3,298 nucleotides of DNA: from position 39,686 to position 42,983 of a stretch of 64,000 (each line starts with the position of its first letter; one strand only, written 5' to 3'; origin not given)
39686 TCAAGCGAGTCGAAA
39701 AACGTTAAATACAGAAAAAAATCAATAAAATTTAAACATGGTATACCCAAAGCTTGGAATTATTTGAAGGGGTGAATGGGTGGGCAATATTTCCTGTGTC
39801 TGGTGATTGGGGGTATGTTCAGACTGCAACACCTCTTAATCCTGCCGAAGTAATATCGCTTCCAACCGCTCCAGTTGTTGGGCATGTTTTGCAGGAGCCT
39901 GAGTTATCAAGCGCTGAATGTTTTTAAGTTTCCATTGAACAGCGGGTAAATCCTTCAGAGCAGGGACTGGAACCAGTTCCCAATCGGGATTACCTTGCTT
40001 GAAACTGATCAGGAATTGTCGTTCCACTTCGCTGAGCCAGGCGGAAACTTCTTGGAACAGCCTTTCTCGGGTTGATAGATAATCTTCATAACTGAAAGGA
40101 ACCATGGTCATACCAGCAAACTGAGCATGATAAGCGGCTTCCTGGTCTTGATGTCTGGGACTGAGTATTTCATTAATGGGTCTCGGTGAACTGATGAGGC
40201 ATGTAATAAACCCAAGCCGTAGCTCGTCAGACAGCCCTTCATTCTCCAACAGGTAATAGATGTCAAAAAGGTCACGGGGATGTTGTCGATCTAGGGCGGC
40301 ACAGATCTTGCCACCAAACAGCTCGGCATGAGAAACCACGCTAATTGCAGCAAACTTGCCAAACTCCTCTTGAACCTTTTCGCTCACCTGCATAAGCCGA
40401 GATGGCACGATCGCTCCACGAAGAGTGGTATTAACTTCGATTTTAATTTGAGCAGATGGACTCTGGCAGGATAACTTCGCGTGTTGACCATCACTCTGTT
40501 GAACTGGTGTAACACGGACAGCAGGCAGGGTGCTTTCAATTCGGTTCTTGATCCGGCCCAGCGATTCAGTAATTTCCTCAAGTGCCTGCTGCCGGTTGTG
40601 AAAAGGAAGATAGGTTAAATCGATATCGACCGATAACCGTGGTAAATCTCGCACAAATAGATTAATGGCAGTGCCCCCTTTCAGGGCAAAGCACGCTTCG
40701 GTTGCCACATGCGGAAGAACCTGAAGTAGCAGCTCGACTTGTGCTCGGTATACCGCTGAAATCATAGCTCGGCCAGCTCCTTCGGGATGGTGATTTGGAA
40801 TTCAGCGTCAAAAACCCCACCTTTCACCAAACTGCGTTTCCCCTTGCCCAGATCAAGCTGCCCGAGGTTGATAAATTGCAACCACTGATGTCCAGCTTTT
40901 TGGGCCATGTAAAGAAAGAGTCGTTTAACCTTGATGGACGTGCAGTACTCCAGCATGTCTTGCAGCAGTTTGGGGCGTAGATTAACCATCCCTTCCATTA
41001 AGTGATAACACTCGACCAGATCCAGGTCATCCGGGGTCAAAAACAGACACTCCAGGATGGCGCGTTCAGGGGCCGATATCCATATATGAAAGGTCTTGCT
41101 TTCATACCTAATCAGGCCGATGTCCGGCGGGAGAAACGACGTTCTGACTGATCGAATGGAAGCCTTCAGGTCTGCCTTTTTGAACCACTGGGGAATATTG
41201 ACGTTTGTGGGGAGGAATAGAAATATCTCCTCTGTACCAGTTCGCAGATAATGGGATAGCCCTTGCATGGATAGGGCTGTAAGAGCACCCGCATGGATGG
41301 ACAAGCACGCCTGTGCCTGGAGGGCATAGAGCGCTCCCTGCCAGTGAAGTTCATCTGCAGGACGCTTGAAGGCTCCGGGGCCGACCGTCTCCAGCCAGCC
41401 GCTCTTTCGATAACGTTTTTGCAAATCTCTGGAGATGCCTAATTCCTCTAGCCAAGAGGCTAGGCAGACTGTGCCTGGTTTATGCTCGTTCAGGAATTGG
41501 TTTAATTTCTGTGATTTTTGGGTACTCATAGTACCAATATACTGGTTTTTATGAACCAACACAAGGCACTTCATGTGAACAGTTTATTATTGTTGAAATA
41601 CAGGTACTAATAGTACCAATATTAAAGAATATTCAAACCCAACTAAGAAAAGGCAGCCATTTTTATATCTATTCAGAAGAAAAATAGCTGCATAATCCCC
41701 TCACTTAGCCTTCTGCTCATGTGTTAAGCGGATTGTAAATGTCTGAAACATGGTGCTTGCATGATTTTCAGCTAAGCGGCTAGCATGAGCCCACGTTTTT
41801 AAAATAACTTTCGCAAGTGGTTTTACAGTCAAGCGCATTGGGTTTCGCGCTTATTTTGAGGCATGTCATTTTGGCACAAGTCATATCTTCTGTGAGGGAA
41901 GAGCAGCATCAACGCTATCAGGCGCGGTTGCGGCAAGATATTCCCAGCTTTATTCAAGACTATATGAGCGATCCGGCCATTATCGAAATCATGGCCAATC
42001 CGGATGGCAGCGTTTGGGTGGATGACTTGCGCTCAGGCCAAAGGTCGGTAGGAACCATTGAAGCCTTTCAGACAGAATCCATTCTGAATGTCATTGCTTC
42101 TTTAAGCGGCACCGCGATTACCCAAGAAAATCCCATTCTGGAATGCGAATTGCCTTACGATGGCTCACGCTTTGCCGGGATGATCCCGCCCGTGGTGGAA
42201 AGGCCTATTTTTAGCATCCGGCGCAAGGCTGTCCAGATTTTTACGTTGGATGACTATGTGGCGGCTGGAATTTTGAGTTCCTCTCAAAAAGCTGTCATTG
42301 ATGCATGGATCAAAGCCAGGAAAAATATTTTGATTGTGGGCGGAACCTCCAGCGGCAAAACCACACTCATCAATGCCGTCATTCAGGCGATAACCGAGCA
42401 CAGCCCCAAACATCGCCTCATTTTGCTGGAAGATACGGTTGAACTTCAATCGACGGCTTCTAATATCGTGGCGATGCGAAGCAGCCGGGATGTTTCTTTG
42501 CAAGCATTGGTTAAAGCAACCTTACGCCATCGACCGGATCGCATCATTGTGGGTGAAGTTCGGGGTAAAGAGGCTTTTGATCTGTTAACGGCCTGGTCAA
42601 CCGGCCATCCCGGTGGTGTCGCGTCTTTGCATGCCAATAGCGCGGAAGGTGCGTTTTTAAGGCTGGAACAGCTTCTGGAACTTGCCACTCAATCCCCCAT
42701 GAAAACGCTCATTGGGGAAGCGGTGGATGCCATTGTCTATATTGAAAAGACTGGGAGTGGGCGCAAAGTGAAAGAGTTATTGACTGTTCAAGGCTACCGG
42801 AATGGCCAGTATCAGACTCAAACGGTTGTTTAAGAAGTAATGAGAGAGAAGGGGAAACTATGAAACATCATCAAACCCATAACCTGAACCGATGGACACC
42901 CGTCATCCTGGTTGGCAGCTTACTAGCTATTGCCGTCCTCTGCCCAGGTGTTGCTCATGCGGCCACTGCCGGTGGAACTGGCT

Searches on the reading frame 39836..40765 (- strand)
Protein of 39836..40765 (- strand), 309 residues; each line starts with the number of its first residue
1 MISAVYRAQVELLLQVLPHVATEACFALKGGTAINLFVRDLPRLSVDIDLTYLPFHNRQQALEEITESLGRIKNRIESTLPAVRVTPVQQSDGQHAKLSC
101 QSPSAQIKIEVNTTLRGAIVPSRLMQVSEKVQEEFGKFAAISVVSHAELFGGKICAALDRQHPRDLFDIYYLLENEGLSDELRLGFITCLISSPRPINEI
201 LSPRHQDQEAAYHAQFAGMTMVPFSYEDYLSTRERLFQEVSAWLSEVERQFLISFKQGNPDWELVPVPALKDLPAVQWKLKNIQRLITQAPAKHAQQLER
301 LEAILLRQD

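Call 47: search_protein_families(library=pfam, proteins=[window:39836-40765:-], max_evalue=0.001)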
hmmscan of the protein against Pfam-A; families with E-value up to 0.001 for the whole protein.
window:39836-40765:- (309 aa): 1 family
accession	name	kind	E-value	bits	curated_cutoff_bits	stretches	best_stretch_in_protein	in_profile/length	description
PF08843.17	AbiEii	-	1.5e-38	133.5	22.5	1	13-228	3-199/238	Nucleotidyl transferase AbiEii toxin, Type IV TA system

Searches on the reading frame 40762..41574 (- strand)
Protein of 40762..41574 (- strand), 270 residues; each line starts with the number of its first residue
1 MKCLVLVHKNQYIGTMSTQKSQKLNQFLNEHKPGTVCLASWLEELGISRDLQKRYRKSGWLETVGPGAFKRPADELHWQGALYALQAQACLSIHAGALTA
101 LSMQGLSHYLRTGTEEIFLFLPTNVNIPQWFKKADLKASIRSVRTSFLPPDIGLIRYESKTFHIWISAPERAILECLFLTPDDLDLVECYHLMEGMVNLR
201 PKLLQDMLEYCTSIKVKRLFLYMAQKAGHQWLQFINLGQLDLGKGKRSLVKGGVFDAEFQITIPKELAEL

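Call 47: search_protein_families(library=pfam, proteins=[window:40762-41574:-], max_evalue=0.001)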
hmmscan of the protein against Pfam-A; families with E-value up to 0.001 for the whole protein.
window:40762-41574:- (270 aa): 2 families
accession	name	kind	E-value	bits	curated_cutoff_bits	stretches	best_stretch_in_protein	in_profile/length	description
PF11459.13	AbiEi_3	-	4.1e-53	179.6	26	1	115-264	2-157/157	Transcriptional regulator, AbiEi antitoxin, Type IV TA system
PF17194.10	AbiEi_3_N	-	2.2e-36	124.2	26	1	21-111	2-92/93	Transcriptional regulator, AbiEi antitoxin N-terminal domain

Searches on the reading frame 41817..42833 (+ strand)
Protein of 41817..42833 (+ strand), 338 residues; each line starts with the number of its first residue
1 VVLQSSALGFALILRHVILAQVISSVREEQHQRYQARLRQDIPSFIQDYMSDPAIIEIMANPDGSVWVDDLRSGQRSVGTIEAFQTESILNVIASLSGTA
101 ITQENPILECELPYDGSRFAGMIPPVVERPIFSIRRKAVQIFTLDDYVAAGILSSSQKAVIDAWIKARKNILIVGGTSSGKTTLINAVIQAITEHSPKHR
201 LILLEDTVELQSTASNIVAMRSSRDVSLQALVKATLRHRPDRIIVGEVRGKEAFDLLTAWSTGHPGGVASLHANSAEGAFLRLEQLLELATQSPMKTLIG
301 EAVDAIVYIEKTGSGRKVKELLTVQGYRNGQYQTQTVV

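Call 47: search_protein_families(library=pfam, proteins=[window:41817-42833:+], max_evalue=0.001)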
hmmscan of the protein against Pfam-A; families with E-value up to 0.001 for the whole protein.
window:41817-42833:+ (338 aa): 8 families
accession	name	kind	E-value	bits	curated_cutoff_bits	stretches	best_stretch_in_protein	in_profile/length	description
PF00437.27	T2SSE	-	5e-37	127.9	24.9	1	100-290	65-262/370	Type II/IV secretion system protein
PF04851.21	ResIII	-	3.1e-05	24.4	22.5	1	154-217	5-72/164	Type III restriction enzyme, res subunit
PF01580.24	FtsK_SpoIIIE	-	6.5e-05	22.9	24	1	160-199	32-71/221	FtsK/SpoIIIE family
PF00270.35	DEAD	-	0.00021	21.5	26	1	156-215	3-62/167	DEAD/DEAH box helicase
PF13555.12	AAA_29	-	0.00037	20.6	27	1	166-195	20-49/61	P-loop containing region of AAA domain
PF13191.12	AAA_16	-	0.00041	21.3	32.6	0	169-292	25-129/167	AAA ATPase domain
PF12775.13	AAA_7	-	0.00041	20.4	25.8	1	157-205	22-70/181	P-loop containing dynein motor region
PF13476.12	AAA_23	-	0.00097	20.3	27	0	171-198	22-49/201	AAA domain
